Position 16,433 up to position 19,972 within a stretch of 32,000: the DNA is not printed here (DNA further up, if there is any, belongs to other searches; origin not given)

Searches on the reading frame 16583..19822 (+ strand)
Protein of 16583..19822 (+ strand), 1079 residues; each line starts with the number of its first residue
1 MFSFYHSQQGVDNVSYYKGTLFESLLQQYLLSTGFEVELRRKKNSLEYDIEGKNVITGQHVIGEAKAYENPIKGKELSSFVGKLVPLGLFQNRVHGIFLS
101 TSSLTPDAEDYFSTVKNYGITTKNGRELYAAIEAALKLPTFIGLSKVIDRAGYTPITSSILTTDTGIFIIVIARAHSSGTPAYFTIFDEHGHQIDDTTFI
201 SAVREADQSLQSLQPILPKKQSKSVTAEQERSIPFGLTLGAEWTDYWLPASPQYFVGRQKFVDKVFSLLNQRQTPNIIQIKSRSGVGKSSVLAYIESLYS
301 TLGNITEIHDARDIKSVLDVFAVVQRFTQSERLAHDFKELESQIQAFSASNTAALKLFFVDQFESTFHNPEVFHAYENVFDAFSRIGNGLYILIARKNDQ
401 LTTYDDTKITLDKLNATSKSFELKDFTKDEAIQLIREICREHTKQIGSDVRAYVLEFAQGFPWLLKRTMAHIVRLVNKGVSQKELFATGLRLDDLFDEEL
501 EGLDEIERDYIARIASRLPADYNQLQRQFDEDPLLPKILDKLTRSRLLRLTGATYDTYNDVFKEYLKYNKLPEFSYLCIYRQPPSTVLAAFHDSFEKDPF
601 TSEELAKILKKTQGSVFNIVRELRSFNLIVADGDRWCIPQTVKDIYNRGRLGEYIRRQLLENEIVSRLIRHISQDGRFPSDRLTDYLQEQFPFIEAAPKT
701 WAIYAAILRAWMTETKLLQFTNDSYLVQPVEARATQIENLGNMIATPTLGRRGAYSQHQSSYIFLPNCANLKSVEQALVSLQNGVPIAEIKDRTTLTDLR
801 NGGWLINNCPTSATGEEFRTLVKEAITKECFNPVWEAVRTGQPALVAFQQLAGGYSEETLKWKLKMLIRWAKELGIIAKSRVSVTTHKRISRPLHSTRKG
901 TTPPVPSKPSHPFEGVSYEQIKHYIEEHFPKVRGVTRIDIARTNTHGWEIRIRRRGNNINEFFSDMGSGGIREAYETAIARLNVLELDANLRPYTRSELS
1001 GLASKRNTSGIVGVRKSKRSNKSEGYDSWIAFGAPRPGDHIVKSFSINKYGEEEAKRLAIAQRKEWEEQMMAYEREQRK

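Call 32: search_protein_families(library=pfam, proteins=[window:16583-19822:+], max_evalue=0.001)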
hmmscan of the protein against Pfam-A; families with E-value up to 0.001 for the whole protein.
window:16583-19822:+ (1079 aa): 3 families
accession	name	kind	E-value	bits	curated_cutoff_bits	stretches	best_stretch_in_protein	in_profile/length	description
PF20703.3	nSTAND1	-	9.7e-10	39.1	27.1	1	251-446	12-207/379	Novel STAND NTPase 1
PF04471.18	Mrr_cat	-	3.1e-07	31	21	1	20-129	7-112/115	Restriction endonuclease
PF00847.26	AP2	-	4.4e-06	27.3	33.3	1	1009-1066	1-51/54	AP2 domain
